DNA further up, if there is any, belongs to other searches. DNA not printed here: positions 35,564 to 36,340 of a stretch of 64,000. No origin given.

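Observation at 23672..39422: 15.7-kb Tn3-family (Tn4651-like TnpS/TnpT) transposon inserted precisely into ansB, with intact 46-bp terminal repeats and 5-bp GTTCA target duplication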

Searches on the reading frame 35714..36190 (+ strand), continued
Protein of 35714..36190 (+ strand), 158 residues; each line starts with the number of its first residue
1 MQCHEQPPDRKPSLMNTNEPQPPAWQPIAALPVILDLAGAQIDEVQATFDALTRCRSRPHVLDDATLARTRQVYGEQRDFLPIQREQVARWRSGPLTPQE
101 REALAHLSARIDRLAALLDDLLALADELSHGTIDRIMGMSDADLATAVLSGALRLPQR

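Call 72: get_annotated_region(hit=H81, flank=4500)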
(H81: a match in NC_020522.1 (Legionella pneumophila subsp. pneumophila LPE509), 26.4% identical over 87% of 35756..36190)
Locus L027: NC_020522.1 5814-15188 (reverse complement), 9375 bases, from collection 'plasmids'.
description: Legionella pneumophila subsp. pneumophila LPE509 plasmid unnamed, complete sequence
organism: Legionella pneumophila subsp. pneumophila LPE509 (NCBI taxid 1312904)
taxonomy: Bacteria; Pseudomonadota; Gammaproteobacteria; Legionellales; Legionellaceae; Legionella; Legionella pneumophila; Legionella pneumophila subsp. pneumophila LPE509
host: -; source: -; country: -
typing (MOB-suite, as given by PLSDB): conjugative; relaxase MOBP; mating-pair formation MPF_T
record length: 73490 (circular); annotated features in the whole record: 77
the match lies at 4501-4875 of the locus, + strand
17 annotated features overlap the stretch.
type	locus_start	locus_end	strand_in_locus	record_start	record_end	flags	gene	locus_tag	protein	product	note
CDS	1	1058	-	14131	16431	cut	traI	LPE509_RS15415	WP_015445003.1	TraI/MobA(P) family conjugative relaxase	-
CDS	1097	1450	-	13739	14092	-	traJ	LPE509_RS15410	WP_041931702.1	conjugal transfer transcriptional regulator TraJ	-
CDS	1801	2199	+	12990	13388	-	-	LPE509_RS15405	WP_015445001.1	TraK family protein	-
CDS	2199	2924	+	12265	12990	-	-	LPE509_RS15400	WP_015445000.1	traL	-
CDS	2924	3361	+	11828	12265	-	-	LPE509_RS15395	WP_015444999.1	traM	-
CDS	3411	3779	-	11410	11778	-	-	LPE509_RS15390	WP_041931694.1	hypothetical protein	-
CDS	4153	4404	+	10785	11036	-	-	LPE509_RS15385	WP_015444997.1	DUF6471 domain-containing protein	-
CDS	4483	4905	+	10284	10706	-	-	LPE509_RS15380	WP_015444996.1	hypothetical protein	-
CDS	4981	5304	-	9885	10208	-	-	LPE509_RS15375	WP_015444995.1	DNA-binding transcriptional regulator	-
CDS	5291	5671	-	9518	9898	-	-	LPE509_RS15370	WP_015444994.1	type II toxin-antitoxin system RelE/ParE family toxin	-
CDS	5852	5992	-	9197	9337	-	-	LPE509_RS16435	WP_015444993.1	hypothetical protein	-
CDS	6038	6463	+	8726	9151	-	-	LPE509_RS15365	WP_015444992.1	OsmC family protein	GO:0006979 - response to oxidative stress [Evidence IEA]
CDS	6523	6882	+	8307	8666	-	-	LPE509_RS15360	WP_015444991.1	metalloregulator ArsR/SmtB family transcription factor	GO:0006355 - regulation of DNA-templated transcription [Evidence IEA]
CDS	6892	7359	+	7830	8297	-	-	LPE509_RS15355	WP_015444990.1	ArsI/CadI family heavy metal resistance metalloenzyme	-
CDS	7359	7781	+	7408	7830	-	-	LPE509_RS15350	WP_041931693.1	arsenate reductase ArsC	-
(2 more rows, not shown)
